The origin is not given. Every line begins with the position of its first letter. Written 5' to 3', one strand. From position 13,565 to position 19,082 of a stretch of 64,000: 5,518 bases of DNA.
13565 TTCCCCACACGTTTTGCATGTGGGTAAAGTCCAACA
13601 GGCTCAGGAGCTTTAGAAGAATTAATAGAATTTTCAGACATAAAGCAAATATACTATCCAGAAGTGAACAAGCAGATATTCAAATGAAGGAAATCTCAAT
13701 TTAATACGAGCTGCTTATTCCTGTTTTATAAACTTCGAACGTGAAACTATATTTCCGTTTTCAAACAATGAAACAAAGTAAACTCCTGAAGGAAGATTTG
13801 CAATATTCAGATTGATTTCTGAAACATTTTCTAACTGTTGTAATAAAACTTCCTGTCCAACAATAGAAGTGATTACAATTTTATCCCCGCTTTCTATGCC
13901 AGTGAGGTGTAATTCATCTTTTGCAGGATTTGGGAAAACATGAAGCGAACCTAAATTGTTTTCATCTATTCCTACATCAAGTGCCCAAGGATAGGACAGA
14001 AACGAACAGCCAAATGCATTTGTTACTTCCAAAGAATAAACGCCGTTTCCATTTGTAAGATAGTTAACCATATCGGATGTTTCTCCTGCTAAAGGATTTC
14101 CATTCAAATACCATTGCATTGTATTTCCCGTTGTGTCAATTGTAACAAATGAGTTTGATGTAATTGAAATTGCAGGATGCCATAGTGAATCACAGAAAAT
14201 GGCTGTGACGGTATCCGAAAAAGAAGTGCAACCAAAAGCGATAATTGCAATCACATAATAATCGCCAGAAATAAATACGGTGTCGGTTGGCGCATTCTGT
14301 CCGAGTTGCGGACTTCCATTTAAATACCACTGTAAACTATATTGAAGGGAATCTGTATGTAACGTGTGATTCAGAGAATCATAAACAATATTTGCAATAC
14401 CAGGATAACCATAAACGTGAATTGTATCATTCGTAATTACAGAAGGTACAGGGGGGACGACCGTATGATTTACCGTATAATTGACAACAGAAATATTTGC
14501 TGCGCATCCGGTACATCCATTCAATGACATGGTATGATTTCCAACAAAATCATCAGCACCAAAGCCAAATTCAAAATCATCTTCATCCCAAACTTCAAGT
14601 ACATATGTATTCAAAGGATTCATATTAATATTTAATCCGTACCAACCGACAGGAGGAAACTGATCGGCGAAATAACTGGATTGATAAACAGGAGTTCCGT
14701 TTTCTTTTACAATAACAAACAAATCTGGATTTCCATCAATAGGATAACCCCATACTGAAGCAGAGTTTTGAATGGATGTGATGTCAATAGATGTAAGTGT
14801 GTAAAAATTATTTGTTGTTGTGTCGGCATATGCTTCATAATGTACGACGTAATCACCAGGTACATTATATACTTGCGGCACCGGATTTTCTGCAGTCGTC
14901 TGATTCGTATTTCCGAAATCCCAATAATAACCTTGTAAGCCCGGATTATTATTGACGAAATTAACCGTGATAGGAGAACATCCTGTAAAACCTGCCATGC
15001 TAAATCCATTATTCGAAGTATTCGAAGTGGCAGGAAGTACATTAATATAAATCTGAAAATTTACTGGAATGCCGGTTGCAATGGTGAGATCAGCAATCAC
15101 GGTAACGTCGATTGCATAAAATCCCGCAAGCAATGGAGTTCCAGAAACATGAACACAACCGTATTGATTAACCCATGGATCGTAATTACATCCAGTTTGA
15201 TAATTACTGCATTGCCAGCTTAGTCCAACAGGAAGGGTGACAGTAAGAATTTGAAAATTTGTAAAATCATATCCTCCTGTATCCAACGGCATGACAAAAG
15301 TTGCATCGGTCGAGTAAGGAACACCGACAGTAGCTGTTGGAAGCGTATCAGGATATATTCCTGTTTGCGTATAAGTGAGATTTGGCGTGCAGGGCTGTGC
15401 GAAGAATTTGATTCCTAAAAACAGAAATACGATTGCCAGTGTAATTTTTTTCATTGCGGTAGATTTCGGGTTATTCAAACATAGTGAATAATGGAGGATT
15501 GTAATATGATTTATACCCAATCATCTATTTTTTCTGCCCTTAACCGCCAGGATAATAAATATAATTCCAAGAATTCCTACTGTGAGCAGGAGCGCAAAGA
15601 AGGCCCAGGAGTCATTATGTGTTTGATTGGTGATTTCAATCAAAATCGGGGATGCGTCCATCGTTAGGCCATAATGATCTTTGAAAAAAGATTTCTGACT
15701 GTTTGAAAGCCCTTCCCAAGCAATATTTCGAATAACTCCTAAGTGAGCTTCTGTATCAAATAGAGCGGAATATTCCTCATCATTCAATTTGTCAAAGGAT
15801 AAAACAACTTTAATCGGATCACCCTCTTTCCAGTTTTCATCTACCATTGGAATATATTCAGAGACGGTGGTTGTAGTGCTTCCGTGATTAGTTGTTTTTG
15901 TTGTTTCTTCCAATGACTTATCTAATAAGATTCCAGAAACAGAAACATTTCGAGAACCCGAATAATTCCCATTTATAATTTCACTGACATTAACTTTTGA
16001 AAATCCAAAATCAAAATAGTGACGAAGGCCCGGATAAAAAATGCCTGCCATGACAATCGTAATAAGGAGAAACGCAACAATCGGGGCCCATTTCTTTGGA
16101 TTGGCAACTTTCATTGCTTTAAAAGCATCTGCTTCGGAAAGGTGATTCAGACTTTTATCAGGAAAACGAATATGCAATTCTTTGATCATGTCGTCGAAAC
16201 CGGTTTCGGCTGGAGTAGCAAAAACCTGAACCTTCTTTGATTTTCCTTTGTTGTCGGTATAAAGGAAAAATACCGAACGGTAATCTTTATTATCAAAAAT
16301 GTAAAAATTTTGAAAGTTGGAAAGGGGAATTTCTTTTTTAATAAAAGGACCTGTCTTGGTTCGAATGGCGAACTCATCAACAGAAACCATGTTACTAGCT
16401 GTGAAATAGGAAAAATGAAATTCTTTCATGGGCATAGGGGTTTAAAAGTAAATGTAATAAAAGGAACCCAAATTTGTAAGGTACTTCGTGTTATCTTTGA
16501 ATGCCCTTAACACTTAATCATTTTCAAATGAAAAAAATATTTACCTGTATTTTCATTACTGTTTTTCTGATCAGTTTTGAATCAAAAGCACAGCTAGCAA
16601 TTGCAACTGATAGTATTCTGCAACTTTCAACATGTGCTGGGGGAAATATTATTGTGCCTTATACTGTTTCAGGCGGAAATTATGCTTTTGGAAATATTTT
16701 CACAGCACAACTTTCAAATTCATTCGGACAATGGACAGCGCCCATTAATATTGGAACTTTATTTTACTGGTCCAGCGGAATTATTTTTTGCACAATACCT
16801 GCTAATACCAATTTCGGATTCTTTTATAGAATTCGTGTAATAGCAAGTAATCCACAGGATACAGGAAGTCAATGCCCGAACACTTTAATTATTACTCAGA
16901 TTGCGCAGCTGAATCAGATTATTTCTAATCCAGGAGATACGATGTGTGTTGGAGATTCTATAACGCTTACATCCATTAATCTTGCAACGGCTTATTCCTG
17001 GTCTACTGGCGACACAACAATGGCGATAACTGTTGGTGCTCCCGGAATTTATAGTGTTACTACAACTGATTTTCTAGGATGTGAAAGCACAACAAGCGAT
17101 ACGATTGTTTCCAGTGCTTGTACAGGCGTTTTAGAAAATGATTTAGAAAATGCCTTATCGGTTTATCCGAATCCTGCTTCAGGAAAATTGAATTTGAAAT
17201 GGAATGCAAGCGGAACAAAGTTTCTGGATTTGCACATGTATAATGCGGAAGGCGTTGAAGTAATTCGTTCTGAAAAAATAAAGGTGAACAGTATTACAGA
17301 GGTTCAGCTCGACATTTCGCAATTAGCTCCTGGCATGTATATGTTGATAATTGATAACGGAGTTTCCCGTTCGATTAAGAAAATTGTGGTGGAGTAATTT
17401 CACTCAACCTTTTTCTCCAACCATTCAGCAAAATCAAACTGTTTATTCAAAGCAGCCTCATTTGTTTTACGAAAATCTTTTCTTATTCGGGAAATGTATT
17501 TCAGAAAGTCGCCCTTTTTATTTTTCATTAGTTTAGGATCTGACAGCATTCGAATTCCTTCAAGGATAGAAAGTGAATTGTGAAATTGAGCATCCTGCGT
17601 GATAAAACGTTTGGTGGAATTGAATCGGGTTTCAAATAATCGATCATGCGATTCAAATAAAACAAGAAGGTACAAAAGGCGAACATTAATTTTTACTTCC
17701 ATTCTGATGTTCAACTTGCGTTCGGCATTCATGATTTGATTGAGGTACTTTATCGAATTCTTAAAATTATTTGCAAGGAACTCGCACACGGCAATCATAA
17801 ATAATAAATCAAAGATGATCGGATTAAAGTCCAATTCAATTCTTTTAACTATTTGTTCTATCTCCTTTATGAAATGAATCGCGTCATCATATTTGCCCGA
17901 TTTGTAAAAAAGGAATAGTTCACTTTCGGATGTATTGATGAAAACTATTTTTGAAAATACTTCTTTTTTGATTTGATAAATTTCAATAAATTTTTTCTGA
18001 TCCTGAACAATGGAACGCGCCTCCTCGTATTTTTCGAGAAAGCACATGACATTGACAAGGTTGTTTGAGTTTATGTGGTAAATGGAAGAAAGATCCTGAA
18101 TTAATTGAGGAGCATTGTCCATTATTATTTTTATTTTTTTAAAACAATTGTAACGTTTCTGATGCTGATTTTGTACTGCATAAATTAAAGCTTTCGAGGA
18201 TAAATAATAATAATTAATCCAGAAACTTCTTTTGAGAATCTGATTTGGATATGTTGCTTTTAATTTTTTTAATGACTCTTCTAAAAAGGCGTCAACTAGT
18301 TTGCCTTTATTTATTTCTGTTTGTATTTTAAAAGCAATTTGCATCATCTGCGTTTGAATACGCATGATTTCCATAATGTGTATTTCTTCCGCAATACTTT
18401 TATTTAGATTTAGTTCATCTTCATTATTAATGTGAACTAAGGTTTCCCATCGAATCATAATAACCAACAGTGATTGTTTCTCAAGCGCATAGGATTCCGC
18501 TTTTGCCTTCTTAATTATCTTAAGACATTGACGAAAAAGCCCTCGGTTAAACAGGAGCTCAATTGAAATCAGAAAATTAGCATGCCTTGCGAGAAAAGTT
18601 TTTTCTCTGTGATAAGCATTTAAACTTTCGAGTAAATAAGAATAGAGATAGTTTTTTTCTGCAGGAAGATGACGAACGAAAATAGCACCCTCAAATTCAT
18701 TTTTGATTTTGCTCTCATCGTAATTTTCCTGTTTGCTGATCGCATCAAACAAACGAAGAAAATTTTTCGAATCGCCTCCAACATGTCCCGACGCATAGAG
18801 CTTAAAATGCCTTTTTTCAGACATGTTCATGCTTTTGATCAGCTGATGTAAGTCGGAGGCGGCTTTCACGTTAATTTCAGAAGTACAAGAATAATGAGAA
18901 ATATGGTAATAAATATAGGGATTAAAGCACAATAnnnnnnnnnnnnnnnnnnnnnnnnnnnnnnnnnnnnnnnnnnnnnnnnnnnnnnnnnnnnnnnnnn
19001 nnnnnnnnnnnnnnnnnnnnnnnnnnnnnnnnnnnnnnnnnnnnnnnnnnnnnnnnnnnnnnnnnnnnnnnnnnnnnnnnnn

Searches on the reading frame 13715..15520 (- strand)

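Call 48: search_protein_families(library=pfam, proteins=[window:13715-15520:-], max_evalue=0.001)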
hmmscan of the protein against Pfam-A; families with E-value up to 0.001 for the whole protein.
window:13715-15520:- (601 aa): 2 families
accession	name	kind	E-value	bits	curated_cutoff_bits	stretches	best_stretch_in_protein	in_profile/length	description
PF18962.6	Por_Secre_tail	-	2.2e-11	44.3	27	1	528-598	1-74/75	Secretion system C-terminal sorting domain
PF06832.18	BiPBP_C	-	0.00022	21.5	26.8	0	465-504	43-83/90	Penicillin-Binding Protein C-terminus Family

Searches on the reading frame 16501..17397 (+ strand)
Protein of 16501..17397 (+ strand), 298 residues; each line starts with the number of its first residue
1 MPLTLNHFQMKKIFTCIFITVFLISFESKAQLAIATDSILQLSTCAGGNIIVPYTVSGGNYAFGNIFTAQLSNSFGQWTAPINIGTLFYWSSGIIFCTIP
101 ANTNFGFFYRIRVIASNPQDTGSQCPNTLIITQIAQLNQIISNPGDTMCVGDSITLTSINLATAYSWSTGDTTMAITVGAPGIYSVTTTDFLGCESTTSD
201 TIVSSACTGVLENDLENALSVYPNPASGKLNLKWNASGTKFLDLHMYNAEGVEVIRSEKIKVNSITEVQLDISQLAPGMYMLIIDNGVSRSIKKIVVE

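Call 48: search_protein_families(library=pfam, proteins=[window:16501-17397:+], max_evalue=0.001)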
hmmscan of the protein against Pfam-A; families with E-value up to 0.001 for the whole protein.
window:16501-17397:+ (298 aa): 1 family
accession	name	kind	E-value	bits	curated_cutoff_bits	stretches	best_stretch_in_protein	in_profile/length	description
PF18962.6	Por_Secre_tail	-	8.7e-15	55.2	27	1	221-297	1-75/75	Secretion system C-terminal sorting domain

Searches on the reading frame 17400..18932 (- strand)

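Call 48: search_protein_families(library=pfam, proteins=[window:17400-18932:-], max_evalue=0.001)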
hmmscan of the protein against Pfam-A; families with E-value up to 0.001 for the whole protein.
window:17400-18932:- (510 aa): 1 family
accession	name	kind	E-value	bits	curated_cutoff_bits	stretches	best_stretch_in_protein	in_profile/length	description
PF13424.12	TPR_12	-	0.00014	22.4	30.1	0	342-402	13-73/77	Tetratricopeptide repeat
